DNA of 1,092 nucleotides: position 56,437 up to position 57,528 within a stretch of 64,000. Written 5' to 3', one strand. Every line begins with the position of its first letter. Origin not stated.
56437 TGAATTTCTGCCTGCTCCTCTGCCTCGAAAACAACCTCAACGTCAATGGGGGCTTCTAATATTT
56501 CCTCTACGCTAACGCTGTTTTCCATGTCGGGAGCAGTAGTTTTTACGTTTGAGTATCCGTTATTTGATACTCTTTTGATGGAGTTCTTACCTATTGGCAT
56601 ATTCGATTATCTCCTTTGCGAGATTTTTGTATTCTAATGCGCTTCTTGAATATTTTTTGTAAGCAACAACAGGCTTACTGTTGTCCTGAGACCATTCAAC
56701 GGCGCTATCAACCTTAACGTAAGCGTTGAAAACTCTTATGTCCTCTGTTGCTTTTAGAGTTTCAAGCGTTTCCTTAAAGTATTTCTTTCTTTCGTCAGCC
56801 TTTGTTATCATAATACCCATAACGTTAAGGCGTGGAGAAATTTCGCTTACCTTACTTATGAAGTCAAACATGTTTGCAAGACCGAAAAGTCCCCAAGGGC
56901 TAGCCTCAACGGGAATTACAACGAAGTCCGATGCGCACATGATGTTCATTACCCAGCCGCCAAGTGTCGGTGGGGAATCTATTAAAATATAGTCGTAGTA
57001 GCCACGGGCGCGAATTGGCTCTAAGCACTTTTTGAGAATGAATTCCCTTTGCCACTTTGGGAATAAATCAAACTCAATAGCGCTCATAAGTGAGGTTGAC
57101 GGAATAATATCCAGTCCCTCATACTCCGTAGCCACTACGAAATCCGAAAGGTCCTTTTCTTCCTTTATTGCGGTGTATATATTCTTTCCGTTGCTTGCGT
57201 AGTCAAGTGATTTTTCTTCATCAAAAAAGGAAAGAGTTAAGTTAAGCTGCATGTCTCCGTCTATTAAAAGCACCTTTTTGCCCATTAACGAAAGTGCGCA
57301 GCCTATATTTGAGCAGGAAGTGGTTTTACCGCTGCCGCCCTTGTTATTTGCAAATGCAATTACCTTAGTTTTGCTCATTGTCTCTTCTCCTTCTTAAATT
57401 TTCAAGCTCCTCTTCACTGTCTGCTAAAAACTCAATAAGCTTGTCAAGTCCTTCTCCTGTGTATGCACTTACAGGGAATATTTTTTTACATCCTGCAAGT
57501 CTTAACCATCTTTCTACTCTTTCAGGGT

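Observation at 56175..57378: ParA-like ATPase plus small disordered K-rich partner as the last two cistrons of a glycyl-radical microcompartment operon (candidate metabolosome-positioning system)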

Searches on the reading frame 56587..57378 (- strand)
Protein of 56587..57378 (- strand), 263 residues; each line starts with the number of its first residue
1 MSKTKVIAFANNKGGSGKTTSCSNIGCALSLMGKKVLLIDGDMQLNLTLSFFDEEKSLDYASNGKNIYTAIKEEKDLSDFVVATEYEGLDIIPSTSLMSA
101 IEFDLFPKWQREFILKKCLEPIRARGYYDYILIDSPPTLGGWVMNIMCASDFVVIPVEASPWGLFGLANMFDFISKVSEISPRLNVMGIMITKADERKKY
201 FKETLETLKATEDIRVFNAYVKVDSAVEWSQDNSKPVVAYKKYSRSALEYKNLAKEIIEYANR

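Call 3: search_protein_families(library=pfam, proteins=[window:56587-57378:-], max_evalue=0.1)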
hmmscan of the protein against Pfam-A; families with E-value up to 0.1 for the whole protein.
window:56587-57378:- (263 aa): 9 families
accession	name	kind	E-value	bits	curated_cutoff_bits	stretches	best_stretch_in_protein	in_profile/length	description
PF13614.12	AAA_31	-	2.3e-52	177.9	27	1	4-184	1-175/177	AAA domain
PF01656.29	CbiA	-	2.6e-19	69.9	25.4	1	7-234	1-123/125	CobQ/CobB/MinD/ParA nucleotide binding domain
PF10609.15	ParA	-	1e-09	38.6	27.1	1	4-257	3-245/246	NUBPL iron-transfer P-loop NTPase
PF00142.24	Fer4_NifH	-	2e-09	37.8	25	2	12-49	7-44/271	4Fe-4S iron sulfur cluster binding proteins, NifH/frxC family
PF02374.21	ArsA_ATPase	-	1.5e-07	31.4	24.3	1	9-212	5-198/305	Anion-transporting ATPase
PF06564.18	CBP_BcsQ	-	3.1e-07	30.6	21.3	1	6-157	3-145/234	Cellulose biosynthesis protein BcsQ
PF09140.17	MipZ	-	4.9e-07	29.8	20.7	1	6-54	2-50/262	ATPase MipZ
PF07015.17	VirC1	-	5.5e-06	26.3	24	1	5-46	2-43/231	VirC1 protein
PF00448.28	SRP54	-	0.0065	16.6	22.7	1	15-43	11-39/196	SRP54-type protein, GTPase domain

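Call 4: search_protein_families(library=ncbifam, proteins=[window:56587-57378:-], max_evalue=0.1)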
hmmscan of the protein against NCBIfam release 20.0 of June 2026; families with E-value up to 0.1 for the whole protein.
window:56587-57378:- (263 aa): 30 families (the best 25 are shown)
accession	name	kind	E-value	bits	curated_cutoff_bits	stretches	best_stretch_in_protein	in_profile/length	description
NF041546.1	ParA_partition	equivalog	1.3e-25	90.1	180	2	124-256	73-203/203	ParA family partition ATPase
TIGR03453.1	partition_RepA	equivalog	2.1e-22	79.5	348.45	1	3-182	103-286/387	plasmid partitioning protein RepA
NF041283.1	PrgP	equivalog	2.3e-20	73.1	400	1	3-232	1-233/297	ParA superfamily DNA segregation protein PrgP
TIGR01969.1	minD_arch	subfamily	2.1e-18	66.4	201.75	1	6-259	2-232/251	cell division ATPase MinD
NF010259.0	PRK13705.1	equivalog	2.6e-15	56.3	725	1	5-175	107-279/388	plasmid-partitioning protein SopA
TIGR03371.1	cellulose_yhjQ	equivalog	5.4e-15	55.6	157.85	1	5-255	2-239/246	cellulose biosynthesis protein BcsQ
TIGR01007.1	eps_fam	subfamily_domain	2.6e-14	53.3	108.05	1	3-138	16-138/204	polysaccharide biosynthesis tyrosine autokinase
NF010443.0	PRK13869.1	subfamily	7.9e-14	51.2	446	1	5-173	122-294/405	plasmid-partitioning protein RepA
TIGR01968.1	minD_bact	equivalog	2.7e-12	46.6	212.9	1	5-45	2-42/261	septum site-determining protein MinD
NF047398.1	AAA_KGGVGR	domain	2e-08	34.8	90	1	4-135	2-149/190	KGGVGR-motif variant AAA ATPase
TIGR01287.1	nifH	equivalog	1.4e-07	31.2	394.35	2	12-50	7-45/275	nitrogenase iron protein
TIGR00345.1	GET3_arsA_TRC40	subfamily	2.1e-06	27.5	135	1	12-138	4-136/299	TRC40/GET3/ArsA family transport-energizing ATPase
NF033200.1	F430_CfbC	exception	3.6e-06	26.5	402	1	12-48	7-43/260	Ni-sirohydrochlorin a,c-diamide reductive cyclase ATP-dependent reductase subunit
NF010423.0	PRK13849.1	equivalog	5e-06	26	313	1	5-47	2-44/231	conjugal transfer ATPase VirC1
NF007460.0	PRK10037.1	equivalog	6e-06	25.9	399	1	7-151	4-141/250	cellulose biosynthesis protein BcsQ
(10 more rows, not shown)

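Call 27: find_homologous_proteins(query=window:56587-57378:-, max_evalue=1e-20)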
Query window:56587-57378:- (263 aa): 6255 proteins with E <= 1e-20 among 8000 candidates; the best 120 are listed.
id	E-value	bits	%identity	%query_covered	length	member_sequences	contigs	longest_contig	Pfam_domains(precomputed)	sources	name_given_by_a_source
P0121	4.3e-167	572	97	100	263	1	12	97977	PF00142.25,PF10609.16,PF01656.30,PF13614.13,PF07015.18,PF09140.18,PF06564.19,PF02374.22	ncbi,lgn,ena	-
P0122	1.1e-166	570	97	100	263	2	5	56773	PF00142.25,PF10609.16,PF01656.30,PF13614.13,PF07015.18,PF09140.18,PF06564.19,PF02374.22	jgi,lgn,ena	jgi:chromosome partitioning protein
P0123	1.5e-166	570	96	100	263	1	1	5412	PF00142.25,PF10609.16,PF01656.30,PF13614.13,PF07015.18,PF09140.18,PF06564.19,PF02374.22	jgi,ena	jgi:chromosome partitioning protein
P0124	3.2e-166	569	97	100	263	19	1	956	PF00142.25,PF10609.16,PF01656.30,PF13614.13,PF07015.18,PF09140.18,PF06564.19,PF02374.22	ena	-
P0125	3.9e-166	568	96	100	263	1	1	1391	PF00142.25,PF10609.16,PF01656.30,PF13614.13,PF07015.18,PF09140.18,PF06564.19,PF02374.22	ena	-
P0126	2.1e-165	566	96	100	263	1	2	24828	PF00142.25,PF10609.16,PF01656.30,PF13614.13,PF07015.18,PF09140.18,PF06564.19,PF02374.22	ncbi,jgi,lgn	jgi:chromosome partitioning protein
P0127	3.4e-165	565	96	100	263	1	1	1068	PF00142.25,PF10609.16,PF01656.30,PF13614.13,PF07015.18,PF09140.18,PF06564.19,PF02374.22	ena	-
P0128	4.7e-165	565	96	100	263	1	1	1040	PF00142.25,PF10609.16,PF01656.30,PF13614.13,PF07015.18,PF09140.18,PF06564.19,PF02374.22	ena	-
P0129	6.3e-164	561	67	86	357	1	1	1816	PF00142.25,PF10609.16,PF01656.30,PF13614.13,PF09140.18,PF06564.19,PF02374.22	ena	-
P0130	2.3e-163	559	94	100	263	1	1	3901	PF00142.25,PF10609.16,PF01656.30,PF13614.13,PF07015.18,PF09140.18,PF06564.19,PF02374.22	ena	-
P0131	3.7e-161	552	92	100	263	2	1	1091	PF00142.25,PF10609.16,PF01656.30,PF13614.13,PF07015.18,PF09140.18,PF06564.19,PF02374.22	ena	-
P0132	1.2e-159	547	90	100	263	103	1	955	PF00142.25,PF10609.16,PF01656.30,PF13614.13,PF07015.18,PF09140.18,PF06564.19,PF02374.22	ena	-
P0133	3.1e-159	546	89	100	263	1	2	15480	PF00142.25,PF10609.16,PF01656.30,PF13614.13,PF07015.18,PF09140.18,PF06564.19,PF02374.22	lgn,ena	-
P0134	1.7e-157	540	89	100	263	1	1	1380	PF00142.25,PF10609.16,PF01656.30,PF13614.13,PF07015.18,PF09140.18,PF06564.19,PF02374.22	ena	-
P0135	1.9e-157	540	88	100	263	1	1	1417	PF00142.25,PF10609.16,PF01656.30,PF13614.13,PF07015.18,PF09140.18,PF06564.19,PF02374.22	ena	-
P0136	4.0e-157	539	90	100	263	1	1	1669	PF00142.25,PF10609.16,PF01656.30,PF13614.13,PF07015.18,PF09140.18,PF06564.19,PF02374.22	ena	-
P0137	4.7e-157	539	89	100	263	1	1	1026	PF00142.25,PF10609.16,PF01656.30,PF13614.13,PF07015.18,PF09140.18,PF06564.19,PF02374.22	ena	-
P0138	5.4e-157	538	89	100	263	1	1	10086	PF00142.25,PF10609.16,PF01656.30,PF13614.13,PF07015.18,PF09140.18,PF06564.19,PF02374.22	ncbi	-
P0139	6.7e-157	538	90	100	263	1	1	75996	PF00142.25,PF10609.16,PF01656.30,PF13614.13,PF07015.18,PF09140.18,PF06564.19,PF02374.22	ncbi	-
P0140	9.2e-157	538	89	100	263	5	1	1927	PF00142.25,PF10609.16,PF01656.30,PF13614.13,PF07015.18,PF09140.18,PF06564.19,PF02374.22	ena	-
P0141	1.6e-156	537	89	100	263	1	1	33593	PF00142.25,PF10609.16,PF01656.30,PF13614.13,PF07015.18,PF09140.18,PF06564.19,PF02374.22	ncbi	-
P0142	1.6e-156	537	88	100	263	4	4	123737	PF00142.25,PF10609.16,PF01656.30,PF13614.13,PF07015.18,PF09140.18,PF06564.19,PF02374.22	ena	-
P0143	2.2e-156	537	89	100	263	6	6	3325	PF00142.25,PF10609.16,PF01656.30,PF13614.13,PF07015.18,PF09140.18,PF06564.19,PF02374.22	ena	-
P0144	2.6e-156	536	89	100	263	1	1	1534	PF00142.25,PF10609.16,PF01656.30,PF13614.13,PF07015.18,PF09140.18,PF06564.19,PF02374.22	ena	-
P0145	3.8e-156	536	89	100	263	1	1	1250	PF00142.25,PF10609.16,PF01656.30,PF13614.13,PF07015.18,PF09140.18,PF06564.19,PF02374.22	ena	-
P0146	4.1e-156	536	88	100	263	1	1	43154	PF00142.25,PF10609.16,PF01656.30,PF13614.13,PF07015.18,PF09140.18,PF06564.19,PF02374.22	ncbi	-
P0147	6.3e-156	535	90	100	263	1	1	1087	PF00142.25,PF10609.16,PF01656.30,PF13614.13,PF07015.18,PF09140.18,PF06564.19,PF02374.22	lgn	-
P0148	7.8e-156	535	88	100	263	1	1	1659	PF00142.25,PF10609.16,PF01656.30,PF13614.13,PF07015.18,PF09140.18,PF06564.19,PF02374.22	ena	-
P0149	8.9e-156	535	87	100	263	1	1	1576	PF00142.25,PF10609.16,PF01656.30,PF13614.13,PF07015.18,PF09140.18,PF06564.19,PF02374.22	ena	-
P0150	9.3e-156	534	89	100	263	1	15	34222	PF00142.25,PF10609.16,PF01656.30,PF13614.13,PF07015.18,PF09140.18,PF06564.19,PF02374.22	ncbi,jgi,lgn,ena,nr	ncbi:MAG: ParA family protein [Ruminococcaceae bacterium]|nr:ParA family protein [Oscillospiraceae b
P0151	1.1e-155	534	88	100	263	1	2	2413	PF00142.25,PF10609.16,PF01656.30,PF13614.13,PF07015.18,PF09140.18,PF06564.19,PF02374.22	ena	-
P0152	1.1e-155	534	88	100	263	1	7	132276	PF00142.25,PF10609.16,PF01656.30,PF13614.13,PF07015.18,PF09140.18,PF06564.19,PF02374.22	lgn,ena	-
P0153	1.2e-155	534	88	100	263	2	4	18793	PF00142.25,PF10609.16,PF01656.30,PF13614.13,PF07015.18,PF09140.18,PF06564.19,PF02374.22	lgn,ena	-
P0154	1.2e-155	534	89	100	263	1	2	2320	PF00142.25,PF10609.16,PF01656.30,PF13614.13,PF07015.18,PF09140.18,PF06564.19,PF02374.22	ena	-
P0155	1.4e-155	534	89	100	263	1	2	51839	PF00142.25,PF10609.16,PF01656.30,PF13614.13,PF07015.18,PF09140.18,PF06564.19,PF02374.22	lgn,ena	-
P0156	2.1e-155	533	87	100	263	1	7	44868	PF00142.25,PF10609.16,PF01656.30,PF13614.13,PF07015.18,PF09140.18,PF06564.19,PF02374.22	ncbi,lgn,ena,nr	ncbi:MAG: ParA family protein [Clostridia bacterium]|nr:ParA family protein [Clostridia bacterium]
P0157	2.7e-155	533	88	100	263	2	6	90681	PF00142.25,PF10609.16,PF01656.30,PF13614.13,PF07015.18,PF09140.18,PF06564.19,PF02374.22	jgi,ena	-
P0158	2.7e-155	533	88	100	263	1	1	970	PF00142.25,PF10609.16,PF01656.30,PF13614.13,PF07015.18,PF09140.18,PF06564.19,PF02374.22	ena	-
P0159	3.0e-155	533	88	100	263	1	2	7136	PF00142.25,PF10609.16,PF01656.30,PF13614.13,PF07015.18,PF09140.18,PF06564.19,PF02374.22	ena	-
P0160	3.6e-155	533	87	100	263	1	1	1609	PF00142.25,PF10609.16,PF01656.30,PF13614.13,PF09140.18,PF06564.19,PF02374.22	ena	-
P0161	4.7e-155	532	88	100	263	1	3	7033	PF00142.25,PF10609.16,PF01656.30,PF13614.13,PF07015.18,PF09140.18,PF06564.19,PF02374.22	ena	-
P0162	5.5e-155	532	88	100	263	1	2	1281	PF00142.25,PF10609.16,PF01656.30,PF13614.13,PF07015.18,PF09140.18,PF06564.19,PF02374.22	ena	-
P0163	5.6e-155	532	88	100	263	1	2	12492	PF00142.25,PF10609.16,PF01656.30,PF13614.13,PF07015.18,PF09140.18,PF06564.19,PF02374.22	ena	-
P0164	8.1e-155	531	88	100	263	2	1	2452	PF00142.25,PF10609.16,PF01656.30,PF13614.13,PF07015.18,PF09140.18,PF06564.19,PF02374.22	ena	-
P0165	9.3e-155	531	88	100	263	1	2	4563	PF00142.25,PF10609.16,PF01656.30,PF13614.13,PF07015.18,PF09140.18,PF06564.19,PF02374.22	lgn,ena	-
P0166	1.7e-154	530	87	100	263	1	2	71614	PF00142.25,PF10609.16,PF01656.30,PF13614.13,PF07015.18,PF09140.18,PF06564.19,PF02374.22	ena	-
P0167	1.7e-154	530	87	100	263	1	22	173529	PF00142.25,PF10609.16,PF01656.30,PF13614.13,PF07015.18,PF09140.18,PF06564.19,PF02374.22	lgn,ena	-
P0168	1.7e-154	530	88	100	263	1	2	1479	PF00142.25,PF10609.16,PF01656.30,PF13614.13,PF07015.18,PF09140.18,PF06564.19,PF02374.22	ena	-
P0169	1.7e-154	530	88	100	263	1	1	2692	PF00142.25,PF10609.16,PF01656.30,PF13614.13,PF07015.18,PF09140.18,PF06564.19,PF02374.22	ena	-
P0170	2.7e-154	530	86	100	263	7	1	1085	PF00142.25,PF10609.16,PF01656.30,PF13614.13,PF07015.18,PF09140.18,PF06564.19,PF02374.22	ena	-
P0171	2.7e-154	530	87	100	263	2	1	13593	PF00142.25,PF10609.16,PF01656.30,PF13614.13,PF09140.18,PF06564.19,PF02374.22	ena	-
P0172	3.2e-154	529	88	100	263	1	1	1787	PF00142.25,PF10609.16,PF01656.30,PF13614.13,PF07015.18,PF09140.18,PF06564.19,PF02374.22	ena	-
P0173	3.9e-154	529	88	100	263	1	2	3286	PF00142.25,PF10609.16,PF01656.30,PF13614.13,PF07015.18,PF09140.18,PF06564.19,PF02374.22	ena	-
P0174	4.0e-154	529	87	100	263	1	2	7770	PF00142.25,PF10609.16,PF01656.30,PF13614.13,PF07015.18,PF09140.18,PF06564.19,PF02374.22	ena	-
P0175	5.9e-154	529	87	100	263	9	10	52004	PF00142.25,PF10609.16,PF01656.30,PF13614.13,PF07015.18,PF09140.18,PF06564.19,PF02374.22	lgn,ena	-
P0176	6.3e-154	528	87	100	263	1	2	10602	PF00142.25,PF10609.16,PF01656.30,PF13614.13,PF07015.18,PF09140.18,PF06564.19,PF02374.22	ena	-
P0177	6.6e-154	528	89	100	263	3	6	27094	PF00142.25,PF10609.16,PF01656.30,PF13614.13,PF07015.18,PF09140.18,PF06564.19,PF02374.22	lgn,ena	-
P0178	8.4e-154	528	86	100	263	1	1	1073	PF00142.25,PF10609.16,PF01656.30,PF13614.13,PF07015.18,PF09140.18,PF06564.19,PF02374.22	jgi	jgi:chromosome partitioning protein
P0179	9.0e-154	528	89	100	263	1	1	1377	PF00142.25,PF10609.16,PF01656.30,PF13614.13,PF07015.18,PF09140.18,PF06564.19,PF02374.22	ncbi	-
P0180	1.2e-153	528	89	100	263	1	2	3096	PF00142.25,PF10609.16,PF01656.30,PF13614.13,PF07015.18,PF09140.18,PF06564.19,PF02374.22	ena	-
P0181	1.2e-153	528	87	100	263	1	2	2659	PF00142.25,PF10609.16,PF01656.30,PF13614.13,PF07015.18,PF09140.18,PF06564.19,PF02374.22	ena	-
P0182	1.2e-153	527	86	100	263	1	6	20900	PF00142.25,PF10609.16,PF01656.30,PF13614.13,PF07015.18,PF09140.18,PF06564.19,PF02374.22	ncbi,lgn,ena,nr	ncbi:MAG: ParA family protein [Clostridia bacterium]|nr:ParA family protein [Clostridia bacterium]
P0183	1.3e-153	527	87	100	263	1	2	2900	PF00142.25,PF10609.16,PF01656.30,PF13614.13,PF07015.18,PF09140.18,PF06564.19,PF02374.22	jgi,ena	jgi:chromosome partitioning protein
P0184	2.1e-153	527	88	100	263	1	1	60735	PF00142.25,PF10609.16,PF01656.30,PF13614.13,PF07015.18,PF09140.18,PF06564.19,PF02374.22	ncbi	-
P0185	2.5e-153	526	84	100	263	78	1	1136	PF00142.25,PF10609.16,PF01656.30,PF13614.13,PF07015.18,PF09140.18,PF06564.19,PF02374.22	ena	-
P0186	3.1e-153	526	87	100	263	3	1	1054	PF00142.25,PF10609.16,PF01656.30,PF13614.13,PF07015.18,PF09140.18,PF06564.19,PF02374.22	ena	-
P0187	3.3e-153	526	89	100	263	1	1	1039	PF00142.25,PF10609.16,PF01656.30,PF13614.13,PF07015.18,PF09140.18,PF06564.19,PF02374.22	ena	-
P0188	3.4e-153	526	86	100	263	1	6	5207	PF00142.25,PF10609.16,PF01656.30,PF13614.13,PF07015.18,PF09140.18,PF06564.19,PF02374.22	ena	-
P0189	3.8e-153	526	87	100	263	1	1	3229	PF00142.25,PF10609.16,PF01656.30,PF13614.13,PF07015.18,PF09140.18,PF06564.19,PF02374.22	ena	-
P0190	3.9e-153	526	87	100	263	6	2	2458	PF00142.25,PF10609.16,PF01656.30,PF13614.13,PF07015.18,PF09140.18,PF06564.19,PF02374.22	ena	-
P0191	4.2e-153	526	89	100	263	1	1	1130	PF00142.25,PF10609.16,PF01656.30,PF13614.13,PF07015.18,PF09140.18,PF06564.19,PF02374.22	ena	-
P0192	4.4e-153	526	88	100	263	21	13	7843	PF00142.25,PF10609.16,PF01656.30,PF13614.13,PF07015.18,PF09140.18,PF06564.19,PF02374.22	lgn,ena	-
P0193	4.9e-153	526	87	100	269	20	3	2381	PF00142.25,PF10609.16,PF01656.30,PF13614.13,PF07015.18,PF09140.18,PF06564.19,PF02374.22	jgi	jgi:chromosome partitioning protein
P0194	7.1e-153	525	86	100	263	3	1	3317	PF00142.25,PF10609.16,PF01656.30,PF13614.13,PF07015.18,PF09140.18,PF06564.19,PF02374.22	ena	-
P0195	7.1e-153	525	88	100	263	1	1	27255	PF00142.25,PF10609.16,PF01656.30,PF13614.13,PF07015.18,PF09140.18,PF06564.19,PF02374.22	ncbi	-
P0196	8.5e-153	525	86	100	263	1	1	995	PF00142.25,PF10609.16,PF01656.30,PF13614.13,PF07015.18,PF09140.18,PF06564.19,PF02374.22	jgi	jgi:chromosome partitioning protein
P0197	9.5e-153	525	88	100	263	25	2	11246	PF00142.25,PF10609.16,PF01656.30,PF13614.13,PF07015.18,PF09140.18,PF06564.19,PF02374.22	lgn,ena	-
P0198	9.7e-153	525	88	100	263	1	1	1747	PF00142.25,PF10609.16,PF01656.30,PF13614.13,PF07015.18,PF09140.18,PF06564.19,PF02374.22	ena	-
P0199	1.2e-152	524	87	100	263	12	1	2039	PF00142.25,PF10609.16,PF01656.30,PF13614.13,PF07015.18,PF09140.18,PF06564.19,PF02374.22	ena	-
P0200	1.5e-152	524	89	100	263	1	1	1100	PF00142.25,PF10609.16,PF01656.30,PF13614.13,PF07015.18,PF09140.18,PF06564.19,PF02374.22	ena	-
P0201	1.5e-152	524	87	100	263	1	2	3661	PF00142.25,PF10609.16,PF01656.30,PF13614.13,PF07015.18,PF09140.18,PF06564.19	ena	-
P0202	1.6e-152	524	89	100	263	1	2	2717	PF00142.25,PF10609.16,PF01656.30,PF13614.13,PF07015.18,PF09140.18,PF06564.19,PF02374.22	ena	-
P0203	1.7e-152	524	86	100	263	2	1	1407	PF00142.25,PF10609.16,PF01656.30,PF13614.13,PF07015.18,PF09140.18,PF06564.19,PF02374.22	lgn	-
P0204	1.9e-152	524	87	100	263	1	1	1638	PF00142.25,PF10609.16,PF01656.30,PF13614.13,PF07015.18,PF09140.18,PF06564.19,PF02374.22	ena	-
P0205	2.1e-152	523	89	100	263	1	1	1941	PF00142.25,PF10609.16,PF01656.30,PF13614.13,PF07015.18,PF09140.18,PF06564.19,PF02374.22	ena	-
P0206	3.6e-152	523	85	100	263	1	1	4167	PF00142.25,PF10609.16,PF01656.30,PF13614.13,PF07015.18,PF09140.18,PF06564.19,PF02374.22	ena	-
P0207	3.6e-152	523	86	100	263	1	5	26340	PF00142.25,PF10609.16,PF01656.30,PF13614.13,PF07015.18,PF09140.18,PF06564.19,PF02374.22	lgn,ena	-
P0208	4.5e-152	522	87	100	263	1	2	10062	PF00142.25,PF10609.16,PF01656.30,PF13614.13,PF07015.18,PF09140.18,PF06564.19,PF02374.22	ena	-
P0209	4.9e-152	522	87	100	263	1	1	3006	PF00142.25,PF10609.16,PF01656.30,PF13614.13,PF07015.18,PF09140.18,PF06564.19,PF02374.22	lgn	-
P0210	8.5e-152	521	87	100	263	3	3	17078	PF00142.25,PF10609.16,PF01656.30,PF13614.13,PF07015.18,PF09140.18,PF06564.19,PF02374.22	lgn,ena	-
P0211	9.8e-152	521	88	100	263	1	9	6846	PF00142.25,PF10609.16,PF01656.30,PF13614.13,PF07015.18,PF09140.18,PF06564.19,PF02374.22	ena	-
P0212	1.0e-151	521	85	100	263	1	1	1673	PF00142.25,PF10609.16,PF01656.30,PF13614.13,PF07015.18,PF09140.18,PF06564.19,PF02374.22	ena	-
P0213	1.0e-151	521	86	100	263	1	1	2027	PF00142.25,PF10609.16,PF01656.30,PF13614.13,PF07015.18,PF09140.18,PF06564.19,PF02374.22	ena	-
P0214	1.3e-151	521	85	100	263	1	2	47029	PF00142.25,PF10609.16,PF01656.30,PF13614.13,PF07015.18,PF09140.18,PF06564.19,PF02374.22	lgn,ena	-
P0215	1.3e-151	521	88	100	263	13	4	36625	PF00142.25,PF10609.16,PF01656.30,PF13614.13,PF07015.18,PF09140.18,PF06564.19,PF02374.22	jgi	-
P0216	2.5e-151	520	85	100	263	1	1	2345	PF00142.25,PF10609.16,PF01656.30,PF13614.13,PF09140.18,PF06564.19,PF02374.22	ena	-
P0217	3.1e-151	520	84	100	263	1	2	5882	PF00142.25,PF10609.16,PF01656.30,PF13614.13,PF07015.18,PF09140.18,PF06564.19,PF02374.22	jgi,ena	jgi:chromosome partitioning protein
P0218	4.3e-151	519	87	100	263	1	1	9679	PF00142.25,PF10609.16,PF01656.30,PF13614.13,PF07015.18,PF09140.18,PF06564.19,PF02374.22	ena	-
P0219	4.5e-151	519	86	100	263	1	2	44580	PF00142.25,PF10609.16,PF01656.30,PF13614.13,PF07015.18,PF09140.18,PF06564.19,PF02374.22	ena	-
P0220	5.3e-151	519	84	100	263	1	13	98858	PF00142.25,PF10609.16,PF01656.30,PF13614.13,PF07015.18,PF09140.18,PF06564.19,PF02374.22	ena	-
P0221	6.7e-151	519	87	100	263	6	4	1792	PF00142.25,PF10609.16,PF01656.30,PF13614.13,PF07015.18,PF09140.18,PF06564.19,PF02374.22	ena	-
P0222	6.8e-151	519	86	100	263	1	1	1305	PF00142.25,PF10609.16,PF01656.30,PF13614.13,PF07015.18,PF09140.18,PF06564.19,PF02374.22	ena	-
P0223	6.9e-151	518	87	100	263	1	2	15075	PF00142.25,PF10609.16,PF01656.30,PF13614.13,PF07015.18,PF09140.18,PF06564.19,PF02374.22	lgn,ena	-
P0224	9.1e-151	518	84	100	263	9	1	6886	PF00142.25,PF10609.16,PF01656.30,PF13614.13,PF07015.18,PF09140.18,PF06564.19,PF02374.22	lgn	-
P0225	9.9e-151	518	85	100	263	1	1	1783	PF00142.25,PF10609.16,PF01656.30,PF13614.13,PF09140.18,PF06564.19,PF02374.22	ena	-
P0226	3.7e-150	516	87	100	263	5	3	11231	PF00142.25,PF10609.16,PF01656.30,PF13614.13,PF09140.18,PF06564.19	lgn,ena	-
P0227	3.8e-150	516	86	100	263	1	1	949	PF00142.25,PF10609.16,PF01656.30,PF13614.13,PF07015.18,PF09140.18,PF06564.19,PF02374.22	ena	-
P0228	3.9e-150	516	86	100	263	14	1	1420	PF00142.25,PF10609.16,PF01656.30,PF13614.13,PF07015.18,PF09140.18,PF06564.19,PF02374.22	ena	-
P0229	5.7e-150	515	87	100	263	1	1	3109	PF00142.25,PF10609.16,PF01656.30,PF13614.13,PF07015.18,PF09140.18,PF06564.19,PF02374.22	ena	-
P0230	7.8e-150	515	83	100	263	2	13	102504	PF00142.25,PF10609.16,PF01656.30,PF13614.13,PF07015.18,PF09140.18,PF06564.19,PF02374.22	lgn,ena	-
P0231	1.3e-149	514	86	100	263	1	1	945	PF00142.25,PF10609.16,PF01656.30,PF13614.13,PF07015.18,PF09140.18,PF06564.19,PF02374.22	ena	-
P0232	1.7e-149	514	87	100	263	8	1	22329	PF00142.25,PF10609.16,PF01656.30,PF13614.13,PF07015.18,PF09140.18,PF06564.19,PF02374.22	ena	-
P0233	1.7e-149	514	87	100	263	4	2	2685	PF00142.25,PF10609.16,PF01656.30,PF13614.13,PF07015.18,PF09140.18,PF06564.19,PF02374.22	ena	-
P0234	2.2e-149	514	83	100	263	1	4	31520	PF00142.25,PF10609.16,PF01656.30,PF13614.13,PF07015.18,PF09140.18,PF06564.19,PF02374.22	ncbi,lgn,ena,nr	ncbi:MAG: ParA family protein [Clostridia bacterium]|nr:ParA family protein [Clostridia bacterium]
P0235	3.2e-149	513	86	100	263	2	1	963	PF00142.25,PF10609.16,PF01656.30,PF13614.13,PF09140.18,PF06564.19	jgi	jgi:chromosome partitioning protein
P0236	4.1e-149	513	84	100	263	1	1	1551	PF00142.25,PF10609.16,PF01656.30,PF13614.13,PF07015.18,PF09140.18,PF06564.19,PF02374.22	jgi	jgi:chromosome partitioning protein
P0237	1.3e-148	511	85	100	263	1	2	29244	PF00142.25,PF10609.16,PF01656.30,PF13614.13,PF07015.18,PF09140.18,PF06564.19,PF02374.22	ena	-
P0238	1.5e-148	511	86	100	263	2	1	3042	PF00142.25,PF10609.16,PF01656.30,PF13614.13,PF07015.18,PF09140.18,PF06564.19,PF02374.22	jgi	jgi:chromosome partitioning protein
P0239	7.0e-148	509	84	100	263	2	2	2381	PF00142.25,PF10609.16,PF01656.30,PF13614.13,PF07015.18,PF09140.18,PF06564.19,PF02374.22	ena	-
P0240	1.0e-147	508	86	100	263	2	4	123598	PF00142.25,PF10609.16,PF01656.30,PF13614.13,PF07015.18,PF09140.18,PF06564.19,PF02374.22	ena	-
